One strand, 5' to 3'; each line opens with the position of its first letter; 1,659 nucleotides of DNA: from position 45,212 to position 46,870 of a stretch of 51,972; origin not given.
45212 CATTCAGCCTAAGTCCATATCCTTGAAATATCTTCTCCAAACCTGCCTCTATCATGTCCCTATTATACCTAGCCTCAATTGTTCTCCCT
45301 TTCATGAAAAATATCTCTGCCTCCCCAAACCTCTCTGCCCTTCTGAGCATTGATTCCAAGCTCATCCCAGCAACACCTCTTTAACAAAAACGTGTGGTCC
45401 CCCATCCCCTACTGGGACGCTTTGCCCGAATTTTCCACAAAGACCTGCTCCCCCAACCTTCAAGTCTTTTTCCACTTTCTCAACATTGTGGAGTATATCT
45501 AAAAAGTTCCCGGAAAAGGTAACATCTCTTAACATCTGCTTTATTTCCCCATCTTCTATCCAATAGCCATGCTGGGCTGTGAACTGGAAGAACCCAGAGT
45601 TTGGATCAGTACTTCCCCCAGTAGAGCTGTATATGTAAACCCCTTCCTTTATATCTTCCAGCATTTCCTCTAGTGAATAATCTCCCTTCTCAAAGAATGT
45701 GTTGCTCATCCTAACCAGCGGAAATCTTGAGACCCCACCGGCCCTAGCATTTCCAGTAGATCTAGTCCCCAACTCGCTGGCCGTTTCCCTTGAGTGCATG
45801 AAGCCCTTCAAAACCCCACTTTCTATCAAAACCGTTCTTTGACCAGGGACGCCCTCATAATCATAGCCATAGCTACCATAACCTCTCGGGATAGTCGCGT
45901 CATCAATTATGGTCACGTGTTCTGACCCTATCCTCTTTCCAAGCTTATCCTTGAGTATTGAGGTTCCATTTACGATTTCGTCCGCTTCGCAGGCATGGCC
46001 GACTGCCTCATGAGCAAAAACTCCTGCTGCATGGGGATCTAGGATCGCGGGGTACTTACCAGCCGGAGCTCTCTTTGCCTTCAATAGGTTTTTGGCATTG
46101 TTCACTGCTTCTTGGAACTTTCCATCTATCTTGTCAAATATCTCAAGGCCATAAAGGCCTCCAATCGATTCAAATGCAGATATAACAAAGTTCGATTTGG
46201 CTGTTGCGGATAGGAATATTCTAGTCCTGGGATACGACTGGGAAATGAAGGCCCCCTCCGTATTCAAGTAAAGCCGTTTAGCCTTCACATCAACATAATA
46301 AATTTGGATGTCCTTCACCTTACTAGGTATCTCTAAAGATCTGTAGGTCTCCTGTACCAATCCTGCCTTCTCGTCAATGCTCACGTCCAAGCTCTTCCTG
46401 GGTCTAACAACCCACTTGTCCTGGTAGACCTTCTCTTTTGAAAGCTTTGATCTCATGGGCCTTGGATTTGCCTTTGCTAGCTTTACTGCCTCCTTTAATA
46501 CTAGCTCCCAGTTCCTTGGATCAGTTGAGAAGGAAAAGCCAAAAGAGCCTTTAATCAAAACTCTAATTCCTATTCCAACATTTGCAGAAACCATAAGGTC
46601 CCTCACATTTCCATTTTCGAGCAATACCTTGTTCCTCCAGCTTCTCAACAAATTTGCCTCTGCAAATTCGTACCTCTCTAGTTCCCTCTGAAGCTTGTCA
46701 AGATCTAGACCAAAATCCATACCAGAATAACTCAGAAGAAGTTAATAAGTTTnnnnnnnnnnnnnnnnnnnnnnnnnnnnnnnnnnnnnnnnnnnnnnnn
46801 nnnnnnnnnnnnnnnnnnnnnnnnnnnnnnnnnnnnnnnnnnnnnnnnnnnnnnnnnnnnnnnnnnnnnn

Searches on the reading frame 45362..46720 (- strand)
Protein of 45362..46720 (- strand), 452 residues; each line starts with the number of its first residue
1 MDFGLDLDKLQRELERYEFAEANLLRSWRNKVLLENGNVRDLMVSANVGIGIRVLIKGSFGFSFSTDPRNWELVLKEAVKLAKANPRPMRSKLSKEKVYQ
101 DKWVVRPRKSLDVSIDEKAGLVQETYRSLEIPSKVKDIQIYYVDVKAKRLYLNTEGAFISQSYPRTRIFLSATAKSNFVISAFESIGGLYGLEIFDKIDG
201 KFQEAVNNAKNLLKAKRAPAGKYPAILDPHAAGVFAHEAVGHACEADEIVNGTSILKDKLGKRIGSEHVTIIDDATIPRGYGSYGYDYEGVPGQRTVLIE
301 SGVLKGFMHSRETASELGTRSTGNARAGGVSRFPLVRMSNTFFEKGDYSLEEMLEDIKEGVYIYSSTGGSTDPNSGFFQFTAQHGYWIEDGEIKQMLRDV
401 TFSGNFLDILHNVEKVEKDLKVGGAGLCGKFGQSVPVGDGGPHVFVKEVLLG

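Call 31: search_protein_families(library=ncbifam, proteins=[window:45362-46720:-], max_evalue=0.00001)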
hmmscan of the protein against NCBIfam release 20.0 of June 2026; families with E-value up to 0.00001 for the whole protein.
window:45362-46720:- (452 aa): 3 families
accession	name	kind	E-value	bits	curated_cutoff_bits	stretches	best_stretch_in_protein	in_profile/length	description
NF040952.1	Arch_mtprotase_TldD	equivalog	9.5e-99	331.1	635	1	20-452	15-443/443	zinc metalloprotease TldD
NF008006.0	PRK10735.1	equivalog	9.2e-58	195.8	513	1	16-450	32-476/481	metalloprotease TldD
NF008268.0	PRK11040.1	equivalog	7.7e-21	74.3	438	1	203-423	220-428/446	metalloprotease PmbA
